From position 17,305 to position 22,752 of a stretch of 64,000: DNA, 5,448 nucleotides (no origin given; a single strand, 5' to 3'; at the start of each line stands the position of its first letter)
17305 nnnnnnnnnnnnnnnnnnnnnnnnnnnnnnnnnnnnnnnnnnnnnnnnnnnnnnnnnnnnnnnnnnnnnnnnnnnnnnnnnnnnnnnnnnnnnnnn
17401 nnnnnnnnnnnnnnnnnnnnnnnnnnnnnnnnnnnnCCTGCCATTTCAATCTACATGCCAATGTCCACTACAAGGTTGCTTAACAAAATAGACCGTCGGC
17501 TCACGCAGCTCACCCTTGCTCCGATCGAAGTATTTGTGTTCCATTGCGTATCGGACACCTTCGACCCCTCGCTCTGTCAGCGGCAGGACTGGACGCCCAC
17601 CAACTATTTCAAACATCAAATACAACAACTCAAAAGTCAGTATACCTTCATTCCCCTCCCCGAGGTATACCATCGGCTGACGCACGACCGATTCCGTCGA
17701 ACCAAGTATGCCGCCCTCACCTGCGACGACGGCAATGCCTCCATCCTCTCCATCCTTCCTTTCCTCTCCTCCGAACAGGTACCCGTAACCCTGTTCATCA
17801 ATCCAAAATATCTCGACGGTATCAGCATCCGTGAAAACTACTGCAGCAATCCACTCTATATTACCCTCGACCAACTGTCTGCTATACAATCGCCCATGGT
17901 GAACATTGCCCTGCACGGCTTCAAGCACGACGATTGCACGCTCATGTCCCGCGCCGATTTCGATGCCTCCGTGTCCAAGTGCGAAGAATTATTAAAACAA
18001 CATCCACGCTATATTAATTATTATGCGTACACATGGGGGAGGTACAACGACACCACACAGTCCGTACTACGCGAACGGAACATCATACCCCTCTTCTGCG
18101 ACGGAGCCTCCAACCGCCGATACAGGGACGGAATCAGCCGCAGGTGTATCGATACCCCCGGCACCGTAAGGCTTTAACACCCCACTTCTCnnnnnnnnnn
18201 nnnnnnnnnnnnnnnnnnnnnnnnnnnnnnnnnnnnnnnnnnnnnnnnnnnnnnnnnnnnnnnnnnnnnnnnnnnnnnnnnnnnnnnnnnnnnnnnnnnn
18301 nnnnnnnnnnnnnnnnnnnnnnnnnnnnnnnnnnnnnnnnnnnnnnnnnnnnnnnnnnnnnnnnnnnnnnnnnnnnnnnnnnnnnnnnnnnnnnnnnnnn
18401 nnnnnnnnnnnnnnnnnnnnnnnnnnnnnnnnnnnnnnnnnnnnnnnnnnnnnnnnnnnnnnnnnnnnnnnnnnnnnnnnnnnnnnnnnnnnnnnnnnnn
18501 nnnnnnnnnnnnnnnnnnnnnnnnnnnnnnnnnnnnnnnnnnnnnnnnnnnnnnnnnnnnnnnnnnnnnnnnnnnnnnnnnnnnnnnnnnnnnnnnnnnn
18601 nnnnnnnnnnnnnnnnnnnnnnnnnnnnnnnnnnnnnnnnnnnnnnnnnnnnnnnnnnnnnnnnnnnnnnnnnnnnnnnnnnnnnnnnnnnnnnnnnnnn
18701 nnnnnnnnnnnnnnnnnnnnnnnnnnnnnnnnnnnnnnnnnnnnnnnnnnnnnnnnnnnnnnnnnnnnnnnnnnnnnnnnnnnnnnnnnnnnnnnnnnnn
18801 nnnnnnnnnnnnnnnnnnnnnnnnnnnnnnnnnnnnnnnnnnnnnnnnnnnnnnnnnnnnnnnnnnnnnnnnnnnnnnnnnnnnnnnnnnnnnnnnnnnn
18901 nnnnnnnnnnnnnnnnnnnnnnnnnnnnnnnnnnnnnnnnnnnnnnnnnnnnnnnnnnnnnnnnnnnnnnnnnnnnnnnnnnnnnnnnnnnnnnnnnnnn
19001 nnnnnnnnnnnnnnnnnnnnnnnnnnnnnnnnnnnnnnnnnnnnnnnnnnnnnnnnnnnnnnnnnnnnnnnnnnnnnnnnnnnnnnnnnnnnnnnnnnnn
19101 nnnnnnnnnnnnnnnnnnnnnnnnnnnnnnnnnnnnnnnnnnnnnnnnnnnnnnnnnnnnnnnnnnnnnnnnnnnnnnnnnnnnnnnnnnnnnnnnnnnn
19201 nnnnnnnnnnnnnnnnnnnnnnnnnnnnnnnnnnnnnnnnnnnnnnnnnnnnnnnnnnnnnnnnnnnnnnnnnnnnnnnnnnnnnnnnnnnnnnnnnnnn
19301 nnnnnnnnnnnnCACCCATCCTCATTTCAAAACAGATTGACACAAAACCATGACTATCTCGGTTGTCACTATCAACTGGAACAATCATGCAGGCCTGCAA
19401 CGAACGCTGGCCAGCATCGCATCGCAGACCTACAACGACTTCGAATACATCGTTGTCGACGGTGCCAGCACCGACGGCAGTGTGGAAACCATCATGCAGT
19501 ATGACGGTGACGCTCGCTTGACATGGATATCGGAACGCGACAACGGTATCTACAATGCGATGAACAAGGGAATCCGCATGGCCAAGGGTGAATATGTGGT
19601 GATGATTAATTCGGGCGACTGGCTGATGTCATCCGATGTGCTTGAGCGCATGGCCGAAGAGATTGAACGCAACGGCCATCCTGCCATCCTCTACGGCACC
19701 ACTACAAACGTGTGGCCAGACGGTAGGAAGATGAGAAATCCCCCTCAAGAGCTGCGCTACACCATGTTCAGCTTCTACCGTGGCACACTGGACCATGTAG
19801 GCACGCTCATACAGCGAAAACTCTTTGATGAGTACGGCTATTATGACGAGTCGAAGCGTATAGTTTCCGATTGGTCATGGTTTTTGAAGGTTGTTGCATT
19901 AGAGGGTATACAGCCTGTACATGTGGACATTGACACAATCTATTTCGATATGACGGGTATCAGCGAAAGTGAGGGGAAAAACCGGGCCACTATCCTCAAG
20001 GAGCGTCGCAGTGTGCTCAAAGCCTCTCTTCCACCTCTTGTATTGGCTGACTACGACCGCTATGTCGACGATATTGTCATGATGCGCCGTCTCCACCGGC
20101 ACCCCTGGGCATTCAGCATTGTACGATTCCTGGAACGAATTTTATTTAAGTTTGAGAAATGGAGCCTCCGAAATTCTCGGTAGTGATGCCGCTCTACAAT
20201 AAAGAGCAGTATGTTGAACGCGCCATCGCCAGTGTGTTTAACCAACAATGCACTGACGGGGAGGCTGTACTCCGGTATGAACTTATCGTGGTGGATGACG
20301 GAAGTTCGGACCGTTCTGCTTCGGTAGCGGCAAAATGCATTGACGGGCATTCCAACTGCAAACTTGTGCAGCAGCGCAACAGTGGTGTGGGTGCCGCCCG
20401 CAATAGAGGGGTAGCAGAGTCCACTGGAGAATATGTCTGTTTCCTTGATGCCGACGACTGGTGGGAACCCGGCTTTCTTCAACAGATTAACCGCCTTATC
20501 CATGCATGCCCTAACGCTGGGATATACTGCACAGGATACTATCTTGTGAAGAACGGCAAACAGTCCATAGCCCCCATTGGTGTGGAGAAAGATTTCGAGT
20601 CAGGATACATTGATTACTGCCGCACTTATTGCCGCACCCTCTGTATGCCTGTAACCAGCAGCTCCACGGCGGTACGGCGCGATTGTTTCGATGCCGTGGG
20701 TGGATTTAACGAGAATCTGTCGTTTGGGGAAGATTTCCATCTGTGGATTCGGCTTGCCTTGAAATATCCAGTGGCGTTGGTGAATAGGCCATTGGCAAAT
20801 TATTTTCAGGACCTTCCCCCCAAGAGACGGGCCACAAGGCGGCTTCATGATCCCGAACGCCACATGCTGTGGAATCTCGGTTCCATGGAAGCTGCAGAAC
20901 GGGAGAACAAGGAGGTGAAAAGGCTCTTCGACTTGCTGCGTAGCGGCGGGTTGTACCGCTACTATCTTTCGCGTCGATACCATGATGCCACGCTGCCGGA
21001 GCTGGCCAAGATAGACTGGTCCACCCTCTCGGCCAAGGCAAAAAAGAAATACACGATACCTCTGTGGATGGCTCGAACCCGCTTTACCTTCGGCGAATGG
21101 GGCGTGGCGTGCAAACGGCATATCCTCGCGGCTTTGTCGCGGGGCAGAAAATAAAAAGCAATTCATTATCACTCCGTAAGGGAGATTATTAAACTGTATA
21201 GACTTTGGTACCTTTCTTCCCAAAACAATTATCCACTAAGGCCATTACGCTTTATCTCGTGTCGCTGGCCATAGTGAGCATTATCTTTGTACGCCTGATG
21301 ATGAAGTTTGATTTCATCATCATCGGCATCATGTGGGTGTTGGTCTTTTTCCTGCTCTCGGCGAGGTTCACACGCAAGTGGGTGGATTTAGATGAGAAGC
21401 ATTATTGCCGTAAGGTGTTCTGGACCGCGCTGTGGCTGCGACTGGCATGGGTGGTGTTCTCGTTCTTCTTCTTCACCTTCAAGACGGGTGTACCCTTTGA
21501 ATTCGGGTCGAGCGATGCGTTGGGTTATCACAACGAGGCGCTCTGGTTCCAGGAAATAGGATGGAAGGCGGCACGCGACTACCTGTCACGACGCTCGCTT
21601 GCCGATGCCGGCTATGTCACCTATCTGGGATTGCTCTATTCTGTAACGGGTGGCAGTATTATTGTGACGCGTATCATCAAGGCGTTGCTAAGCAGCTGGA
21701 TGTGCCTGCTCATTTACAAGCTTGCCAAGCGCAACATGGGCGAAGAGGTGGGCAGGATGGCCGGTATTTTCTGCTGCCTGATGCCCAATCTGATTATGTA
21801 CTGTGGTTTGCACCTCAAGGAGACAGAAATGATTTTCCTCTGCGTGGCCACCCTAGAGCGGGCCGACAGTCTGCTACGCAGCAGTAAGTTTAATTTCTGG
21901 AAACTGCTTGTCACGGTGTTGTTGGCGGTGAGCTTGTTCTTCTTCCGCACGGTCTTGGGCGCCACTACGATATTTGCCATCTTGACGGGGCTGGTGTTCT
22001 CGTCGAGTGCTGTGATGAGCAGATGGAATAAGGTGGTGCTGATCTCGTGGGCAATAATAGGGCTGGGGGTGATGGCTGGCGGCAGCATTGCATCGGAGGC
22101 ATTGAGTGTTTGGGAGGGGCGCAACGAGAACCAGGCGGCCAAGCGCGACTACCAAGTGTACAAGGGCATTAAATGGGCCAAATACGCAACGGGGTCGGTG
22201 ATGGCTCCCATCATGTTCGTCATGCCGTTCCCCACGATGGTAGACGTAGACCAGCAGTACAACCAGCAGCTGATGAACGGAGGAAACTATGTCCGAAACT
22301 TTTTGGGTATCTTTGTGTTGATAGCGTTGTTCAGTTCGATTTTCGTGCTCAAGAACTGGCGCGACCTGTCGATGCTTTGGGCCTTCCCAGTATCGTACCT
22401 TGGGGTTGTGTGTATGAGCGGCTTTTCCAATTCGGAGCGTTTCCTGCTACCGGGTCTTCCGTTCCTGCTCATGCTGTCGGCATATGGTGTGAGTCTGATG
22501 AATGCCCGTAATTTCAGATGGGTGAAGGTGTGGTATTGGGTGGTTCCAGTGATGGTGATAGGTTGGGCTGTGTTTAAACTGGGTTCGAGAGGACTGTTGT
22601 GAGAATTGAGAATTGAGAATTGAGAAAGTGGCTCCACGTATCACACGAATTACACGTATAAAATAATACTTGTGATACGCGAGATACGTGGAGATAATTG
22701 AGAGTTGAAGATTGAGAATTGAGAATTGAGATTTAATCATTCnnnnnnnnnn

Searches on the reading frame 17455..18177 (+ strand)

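Call 10: search_protein_families(library=pfam, proteins=[window:17455-18177:+], max_evalue=0.001)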
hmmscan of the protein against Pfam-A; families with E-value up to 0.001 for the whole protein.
window:17455-18177:+ (240 aa): 1 family
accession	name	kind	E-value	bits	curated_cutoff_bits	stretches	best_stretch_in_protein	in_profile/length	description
PF01522.26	Polysacc_deac_1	-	6.4e-12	46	23.1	1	83-207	6-118/124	Polysaccharide deacetylase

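Call 13: search_protein_families(library=ncbifam, proteins=[window:17455-18177:+], max_evalue=0.001)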
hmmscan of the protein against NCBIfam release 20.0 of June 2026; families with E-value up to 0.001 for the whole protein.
window:17455-18177:+ (240 aa): 0 families

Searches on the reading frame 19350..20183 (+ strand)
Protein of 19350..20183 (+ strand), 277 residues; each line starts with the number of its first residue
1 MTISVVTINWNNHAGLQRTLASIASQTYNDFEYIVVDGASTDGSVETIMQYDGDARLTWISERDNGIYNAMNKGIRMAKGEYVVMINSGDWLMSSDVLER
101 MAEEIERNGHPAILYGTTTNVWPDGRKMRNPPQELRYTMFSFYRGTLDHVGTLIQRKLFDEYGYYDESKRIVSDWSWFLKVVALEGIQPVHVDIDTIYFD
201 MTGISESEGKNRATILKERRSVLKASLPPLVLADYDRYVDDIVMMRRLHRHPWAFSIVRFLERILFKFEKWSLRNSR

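Call 10: search_protein_families(library=pfam, proteins=[window:19350-20183:+], max_evalue=0.001)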
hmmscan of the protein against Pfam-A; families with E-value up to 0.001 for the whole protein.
window:19350-20183:+ (277 aa): 3 families
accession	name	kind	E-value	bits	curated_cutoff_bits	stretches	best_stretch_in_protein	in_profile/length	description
PF00535.33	Glycos_transf_2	-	6.5e-24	85.2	23.3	1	4-150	1-155/168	Glycosyl transferase family 2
PF10111.15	Glyco_tranf_2_2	-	1.1e-08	35.4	27.3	1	16-181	15-199/276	Glycosyltransferase like family 2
PF13641.12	Glyco_tranf_2_3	-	6.7e-06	26.7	27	1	3-134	3-137/230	Glycosyltransferase like family 2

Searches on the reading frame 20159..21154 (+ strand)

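Call 10: search_protein_families(library=pfam, proteins=[window:20159-21154:+], max_evalue=0.001)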
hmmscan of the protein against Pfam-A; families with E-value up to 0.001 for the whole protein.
window:20159-21154:+ (331 aa): 4 families
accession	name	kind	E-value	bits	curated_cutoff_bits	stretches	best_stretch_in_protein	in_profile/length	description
PF00535.33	Glycos_transf_2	-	2e-31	109.6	23.3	1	7-131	1-120/168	Glycosyl transferase family 2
PF10111.15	Glyco_tranf_2_2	-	6e-21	75.6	27.3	1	7-205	1-205/276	Glycosyltransferase like family 2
PF13641.12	Glyco_tranf_2_3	-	3.7e-15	57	27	1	4-200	2-195/230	Glycosyltransferase like family 2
PF13632.12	Glyco_trans_2_3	-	6.4e-09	36.4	27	1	92-211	1-119/198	Glycosyl transferase family group 2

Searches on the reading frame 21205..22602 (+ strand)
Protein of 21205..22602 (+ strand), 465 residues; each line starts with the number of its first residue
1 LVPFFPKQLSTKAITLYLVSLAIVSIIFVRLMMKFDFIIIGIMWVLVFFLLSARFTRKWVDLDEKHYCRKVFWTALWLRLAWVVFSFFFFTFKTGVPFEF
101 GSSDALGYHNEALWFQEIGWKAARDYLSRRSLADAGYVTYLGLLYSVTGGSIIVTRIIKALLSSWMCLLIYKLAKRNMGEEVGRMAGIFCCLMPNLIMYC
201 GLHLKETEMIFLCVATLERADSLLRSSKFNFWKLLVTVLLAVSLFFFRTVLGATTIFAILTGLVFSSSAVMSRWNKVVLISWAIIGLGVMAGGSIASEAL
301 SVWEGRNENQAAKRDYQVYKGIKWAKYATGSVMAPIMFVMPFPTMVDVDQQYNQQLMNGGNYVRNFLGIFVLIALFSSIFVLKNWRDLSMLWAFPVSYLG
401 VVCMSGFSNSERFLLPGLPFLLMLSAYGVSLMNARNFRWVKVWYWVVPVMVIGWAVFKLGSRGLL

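Call 10: search_protein_families(library=pfam, proteins=[window:21205-22602:+], max_evalue=0.001)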
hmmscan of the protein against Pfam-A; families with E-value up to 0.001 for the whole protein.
window:21205-22602:+ (465 aa): 1 family
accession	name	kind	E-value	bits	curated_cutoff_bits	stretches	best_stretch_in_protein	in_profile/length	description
PF03901.23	Glyco_transf_22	-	0.00055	19.7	23.8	1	152-287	80-220/414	Alg9-like mannosyltransferase family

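Call 13: search_protein_families(library=ncbifam, proteins=[window:21205-22602:+], max_evalue=0.001)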
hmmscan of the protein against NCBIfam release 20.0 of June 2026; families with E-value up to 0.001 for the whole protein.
window:21205-22602:+ (465 aa): 0 families
